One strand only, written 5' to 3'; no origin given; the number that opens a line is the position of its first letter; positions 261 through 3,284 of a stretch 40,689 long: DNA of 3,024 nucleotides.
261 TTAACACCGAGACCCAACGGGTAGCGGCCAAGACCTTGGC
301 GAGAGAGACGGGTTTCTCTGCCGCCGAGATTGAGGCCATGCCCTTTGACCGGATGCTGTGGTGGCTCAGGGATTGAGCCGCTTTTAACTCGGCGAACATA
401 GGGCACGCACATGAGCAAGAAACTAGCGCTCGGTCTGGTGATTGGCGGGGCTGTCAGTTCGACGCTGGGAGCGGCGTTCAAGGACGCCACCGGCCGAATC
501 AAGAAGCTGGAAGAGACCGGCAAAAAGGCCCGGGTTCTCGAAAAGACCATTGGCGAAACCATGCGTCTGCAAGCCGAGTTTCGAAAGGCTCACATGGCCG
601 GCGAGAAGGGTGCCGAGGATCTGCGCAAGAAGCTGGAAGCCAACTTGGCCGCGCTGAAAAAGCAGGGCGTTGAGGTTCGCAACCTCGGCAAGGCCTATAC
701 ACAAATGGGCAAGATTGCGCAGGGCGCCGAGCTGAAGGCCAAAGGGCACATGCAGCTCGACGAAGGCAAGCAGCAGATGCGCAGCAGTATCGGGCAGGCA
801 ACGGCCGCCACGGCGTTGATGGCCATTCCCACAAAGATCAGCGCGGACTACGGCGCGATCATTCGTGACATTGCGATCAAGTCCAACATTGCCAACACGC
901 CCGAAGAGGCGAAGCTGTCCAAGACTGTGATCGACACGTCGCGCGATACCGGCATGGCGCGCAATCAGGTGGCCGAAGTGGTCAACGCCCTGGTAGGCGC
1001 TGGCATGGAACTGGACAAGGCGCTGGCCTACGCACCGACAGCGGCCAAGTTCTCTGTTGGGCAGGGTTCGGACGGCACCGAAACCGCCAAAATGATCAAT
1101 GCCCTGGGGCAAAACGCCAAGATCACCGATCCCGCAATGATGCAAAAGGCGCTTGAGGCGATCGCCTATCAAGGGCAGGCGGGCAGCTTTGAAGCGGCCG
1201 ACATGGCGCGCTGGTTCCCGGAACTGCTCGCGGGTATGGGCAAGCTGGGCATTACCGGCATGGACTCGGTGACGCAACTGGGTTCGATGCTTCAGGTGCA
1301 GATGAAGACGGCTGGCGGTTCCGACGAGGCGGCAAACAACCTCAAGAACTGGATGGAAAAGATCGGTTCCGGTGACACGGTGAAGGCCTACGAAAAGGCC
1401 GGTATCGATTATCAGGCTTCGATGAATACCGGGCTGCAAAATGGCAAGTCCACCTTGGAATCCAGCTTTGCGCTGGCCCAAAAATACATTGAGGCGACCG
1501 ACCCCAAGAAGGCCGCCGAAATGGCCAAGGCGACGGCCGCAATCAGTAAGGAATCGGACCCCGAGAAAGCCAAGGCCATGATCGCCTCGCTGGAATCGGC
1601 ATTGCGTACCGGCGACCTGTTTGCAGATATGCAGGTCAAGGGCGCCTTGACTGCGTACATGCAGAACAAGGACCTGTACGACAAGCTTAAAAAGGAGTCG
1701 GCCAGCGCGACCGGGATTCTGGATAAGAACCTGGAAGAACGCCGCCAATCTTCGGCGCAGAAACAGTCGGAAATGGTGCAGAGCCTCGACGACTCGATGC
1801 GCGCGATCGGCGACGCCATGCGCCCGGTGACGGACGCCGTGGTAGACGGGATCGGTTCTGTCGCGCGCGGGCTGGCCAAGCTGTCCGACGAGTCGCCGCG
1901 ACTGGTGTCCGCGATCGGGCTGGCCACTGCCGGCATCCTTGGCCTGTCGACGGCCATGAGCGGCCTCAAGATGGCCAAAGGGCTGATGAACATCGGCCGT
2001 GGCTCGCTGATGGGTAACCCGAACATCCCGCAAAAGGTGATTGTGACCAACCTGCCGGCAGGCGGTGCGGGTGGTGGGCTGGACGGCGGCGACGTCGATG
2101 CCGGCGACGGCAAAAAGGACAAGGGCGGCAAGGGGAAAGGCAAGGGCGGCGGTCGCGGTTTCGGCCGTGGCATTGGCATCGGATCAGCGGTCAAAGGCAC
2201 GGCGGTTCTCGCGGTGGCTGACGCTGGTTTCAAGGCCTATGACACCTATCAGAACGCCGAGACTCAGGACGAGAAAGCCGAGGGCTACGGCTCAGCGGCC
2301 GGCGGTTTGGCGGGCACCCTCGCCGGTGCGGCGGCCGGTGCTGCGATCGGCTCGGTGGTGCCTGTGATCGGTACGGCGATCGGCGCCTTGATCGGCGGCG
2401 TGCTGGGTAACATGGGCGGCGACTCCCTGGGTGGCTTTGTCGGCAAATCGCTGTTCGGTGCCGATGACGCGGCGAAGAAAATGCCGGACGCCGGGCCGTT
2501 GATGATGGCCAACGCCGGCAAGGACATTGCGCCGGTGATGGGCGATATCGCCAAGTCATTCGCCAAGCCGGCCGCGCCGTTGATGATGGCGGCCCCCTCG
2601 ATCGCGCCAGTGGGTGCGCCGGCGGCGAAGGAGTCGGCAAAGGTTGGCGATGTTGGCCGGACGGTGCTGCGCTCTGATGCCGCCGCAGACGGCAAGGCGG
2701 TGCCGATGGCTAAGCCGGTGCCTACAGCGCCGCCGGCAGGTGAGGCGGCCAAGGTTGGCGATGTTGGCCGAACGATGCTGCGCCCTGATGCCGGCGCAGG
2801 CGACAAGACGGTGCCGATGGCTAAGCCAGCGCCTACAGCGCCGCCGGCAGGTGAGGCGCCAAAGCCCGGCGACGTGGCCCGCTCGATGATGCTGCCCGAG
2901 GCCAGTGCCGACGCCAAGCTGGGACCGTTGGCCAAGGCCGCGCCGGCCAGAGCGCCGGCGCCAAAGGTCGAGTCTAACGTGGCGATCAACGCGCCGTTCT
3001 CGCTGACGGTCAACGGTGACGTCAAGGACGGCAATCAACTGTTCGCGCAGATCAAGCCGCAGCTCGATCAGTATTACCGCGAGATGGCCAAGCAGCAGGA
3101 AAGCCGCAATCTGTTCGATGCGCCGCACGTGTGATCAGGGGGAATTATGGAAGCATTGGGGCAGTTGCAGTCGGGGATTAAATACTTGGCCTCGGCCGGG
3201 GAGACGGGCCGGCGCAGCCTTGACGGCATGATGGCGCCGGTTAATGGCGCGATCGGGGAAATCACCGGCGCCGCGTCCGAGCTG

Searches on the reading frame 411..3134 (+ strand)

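Call 62: search_protein_families(library=phrogs, proteins=[window:411-3134:+], max_evalue=0.00001)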
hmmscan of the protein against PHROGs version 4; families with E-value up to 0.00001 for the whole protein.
window:411-3134:+ (907 aa): 14 families
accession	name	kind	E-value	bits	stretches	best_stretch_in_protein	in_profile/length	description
phrog_19282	-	unknown function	1.2e-205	684.9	1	1-488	1-488/490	-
phrog_794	-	tail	4.7e-179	598.6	1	1-907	2-762/763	tail length tape measure protein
phrog_5690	-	unknown function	9.4e-53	181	1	33-527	9-503/907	-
phrog_28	-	tail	9.9e-42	144.6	1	1-892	106-760/1228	tail length tape measure protein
phrog_22280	-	unknown function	4e-23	83.7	2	669-742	118-193/263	-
phrog_24596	-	unknown function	1.5e-18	67.4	1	575-685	659-770/1052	-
phrog_167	-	tail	1.7e-16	60.2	1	27-696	179-742/1555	tail length tape measure protein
phrog_34270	-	tail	1.9e-14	54.5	1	120-357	71-309/653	tail length tape measure protein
phrog_11489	-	unknown function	3.8e-13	49.4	1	619-690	711-783/1717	-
phrog_1047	-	tail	3.9e-08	32.8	1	436-693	639-923/1251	tail associated lysin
phrog_973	-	tail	7.5e-08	31.7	1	167-680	156-602/1465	tail length tape measure protein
phrog_23574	-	tail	8.5e-08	30.9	1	589-678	785-865/1441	tail length tape measure protein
phrog_20938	-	unknown function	8.8e-07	28.4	1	573-700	746-876/1028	-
phrog_1272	-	tail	2.5e-06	26.5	1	32-665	134-670/1606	tail length tape measure protein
